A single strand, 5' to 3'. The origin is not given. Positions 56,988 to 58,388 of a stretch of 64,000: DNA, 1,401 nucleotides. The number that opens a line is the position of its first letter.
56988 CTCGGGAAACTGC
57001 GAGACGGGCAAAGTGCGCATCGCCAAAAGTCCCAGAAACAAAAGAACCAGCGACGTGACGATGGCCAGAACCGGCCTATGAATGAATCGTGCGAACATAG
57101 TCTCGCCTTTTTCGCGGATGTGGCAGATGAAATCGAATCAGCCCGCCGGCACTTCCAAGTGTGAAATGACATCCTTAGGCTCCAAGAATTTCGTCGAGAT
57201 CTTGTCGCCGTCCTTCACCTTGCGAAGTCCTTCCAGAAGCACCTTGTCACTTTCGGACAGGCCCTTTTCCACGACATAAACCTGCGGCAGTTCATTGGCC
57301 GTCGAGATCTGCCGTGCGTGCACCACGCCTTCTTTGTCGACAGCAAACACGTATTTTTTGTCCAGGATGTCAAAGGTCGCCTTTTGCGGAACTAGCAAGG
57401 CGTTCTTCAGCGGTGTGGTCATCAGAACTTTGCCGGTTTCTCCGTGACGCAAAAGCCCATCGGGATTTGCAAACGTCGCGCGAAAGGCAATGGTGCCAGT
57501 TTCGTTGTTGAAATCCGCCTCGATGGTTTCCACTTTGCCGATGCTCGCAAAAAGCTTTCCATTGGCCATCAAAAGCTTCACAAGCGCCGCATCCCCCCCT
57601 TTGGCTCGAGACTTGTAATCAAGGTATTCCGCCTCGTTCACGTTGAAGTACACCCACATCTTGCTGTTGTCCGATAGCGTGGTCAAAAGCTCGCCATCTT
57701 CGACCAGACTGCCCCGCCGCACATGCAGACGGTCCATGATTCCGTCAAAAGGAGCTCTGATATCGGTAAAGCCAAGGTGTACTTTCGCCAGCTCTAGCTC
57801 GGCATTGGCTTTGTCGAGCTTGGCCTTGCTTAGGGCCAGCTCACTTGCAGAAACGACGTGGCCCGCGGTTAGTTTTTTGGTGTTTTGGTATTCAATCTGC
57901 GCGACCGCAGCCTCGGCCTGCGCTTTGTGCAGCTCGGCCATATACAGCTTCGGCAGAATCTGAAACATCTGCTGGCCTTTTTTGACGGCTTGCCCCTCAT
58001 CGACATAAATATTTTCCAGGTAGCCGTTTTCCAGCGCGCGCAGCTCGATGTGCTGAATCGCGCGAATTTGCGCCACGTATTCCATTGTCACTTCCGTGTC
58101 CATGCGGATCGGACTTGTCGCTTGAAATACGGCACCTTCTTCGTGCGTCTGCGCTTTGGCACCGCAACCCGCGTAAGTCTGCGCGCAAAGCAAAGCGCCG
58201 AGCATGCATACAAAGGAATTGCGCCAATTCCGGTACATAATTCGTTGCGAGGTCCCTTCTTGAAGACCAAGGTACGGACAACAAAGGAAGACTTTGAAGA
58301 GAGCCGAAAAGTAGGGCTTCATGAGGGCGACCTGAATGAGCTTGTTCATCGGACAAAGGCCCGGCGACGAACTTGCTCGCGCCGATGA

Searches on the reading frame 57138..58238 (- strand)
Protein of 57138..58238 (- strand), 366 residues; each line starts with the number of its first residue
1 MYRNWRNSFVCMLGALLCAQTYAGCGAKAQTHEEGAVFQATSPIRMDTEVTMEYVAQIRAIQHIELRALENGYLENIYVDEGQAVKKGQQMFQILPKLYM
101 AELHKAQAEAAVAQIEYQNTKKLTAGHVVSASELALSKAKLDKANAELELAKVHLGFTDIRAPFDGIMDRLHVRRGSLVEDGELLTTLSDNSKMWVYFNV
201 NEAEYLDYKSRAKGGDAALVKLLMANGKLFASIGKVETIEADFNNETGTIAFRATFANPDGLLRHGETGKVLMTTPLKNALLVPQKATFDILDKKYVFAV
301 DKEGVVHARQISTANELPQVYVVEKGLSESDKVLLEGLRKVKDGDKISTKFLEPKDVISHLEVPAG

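Call 6: search_protein_families(library=pfam, proteins=[window:57138-58238:-])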
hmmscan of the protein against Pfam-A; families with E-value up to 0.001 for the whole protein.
window:57138-58238:- (366 aa): 4 families
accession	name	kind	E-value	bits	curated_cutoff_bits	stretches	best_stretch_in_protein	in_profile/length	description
PF16576.10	HlyD_D23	-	8.3e-24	84.5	30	1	62-266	20-211/214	Barrel-sandwich domain of CusB or HlyD membrane-fusion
PF13437.12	HlyD_3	-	6.3e-15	56.3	22.2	1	160-261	2-101/106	HlyD family secretion protein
PF13533.13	Biotin_lipoyl_2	-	3.1e-07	30.5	29.8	0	71-89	8-26/32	Biotin-lipoyl like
PF00364.28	Biotin_lipoyl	-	5.5e-07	29.8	22.1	0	64-94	43-73/73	Biotin-requiring enzyme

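Call 55: search_protein_families(library=ncbifam, proteins=[window:57138-58238:-], max_evalue=0.00001)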
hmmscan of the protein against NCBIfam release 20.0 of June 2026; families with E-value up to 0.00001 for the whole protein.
window:57138-58238:- (366 aa): 19 families
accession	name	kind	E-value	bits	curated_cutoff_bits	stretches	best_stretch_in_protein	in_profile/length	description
TIGR01730.1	RND_mfp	subfamily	3.5e-65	220.1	94.9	1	47-348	10-320/322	efflux RND transporter periplasmic adaptor subunit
NF045904.1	RND-peri-MexE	equivalog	3.1e-43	148.1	714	1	16-350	14-369/390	multidrug efflux RND transporter periplasmic adaptor subunit MexE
NF000272.2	OqxA_adapt_sub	exception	2.7e-41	141.8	835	1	3-341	5-370/391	multidrug efflux RND transporter periplasmic adaptor subunit OqxA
NF033834.1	RND_adapt_MexA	exception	4.8e-33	114.8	750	1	13-349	11-360/373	multidrug efflux RND transporter periplasmic adaptor subunit MexA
TIGR00999.1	8a0102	subfamily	1.3e-31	109.7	319.3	1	82-338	1-267/271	CzcB/NccB family metal efflux transporter periplasmic adaptor subunit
NF007132.1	PRK09578.1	equivalog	5.1e-29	101.2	512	1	5-347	5-373/396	MexX/AxyX family multidrug efflux RND transporter periplasmic adaptor subunit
NF033138.2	RND-peri-MexC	equivalog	1.4e-28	100.1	625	1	10-350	7-372/375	MexC family multidrug efflux RND transporter periplasmic adaptor subunit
NF011604.1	PRK15030.1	equivalog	2.3e-25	89.4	765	1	29-348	35-374/397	multidrug efflux RND transporter periplasmic adaptor subunit AcrA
NF008589.1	PRK11556.1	equivalog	2e-22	79.6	391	1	45-348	66-386/392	MdtA/MuxA family multidrug efflux RND transporter periplasmic adaptor subunit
NF007362.0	PRK09859.1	equivalog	3.2e-22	79.2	738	1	27-347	29-369/385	multidrug transporter subunit MdtE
NF007785.0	PRK10476.1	equivalog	1.6e-20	73.2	376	2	132-242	183-287/347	multidrug transporter subunit MdtN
TIGR00998.1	8a0101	subfamily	4.1e-16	58.8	390.8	1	109-241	156-283/334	EmrA/EmrK family multidrug efflux transporter periplasmic adaptor subunit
NF008606.0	PRK11578.1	equivalog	4.5e-16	58.9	342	1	49-336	47-363/371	macrolide transporter subunit MacA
NF002939.0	PRK03598.1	equivalog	4.4e-14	52.4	393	1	61-121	42-102/332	secretion protein HlyD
NF007303.0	PRK09783.1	subfamily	5.6e-13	48.1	390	1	61-347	126-398/414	copper/silver efflux system membrane fusion protein CusB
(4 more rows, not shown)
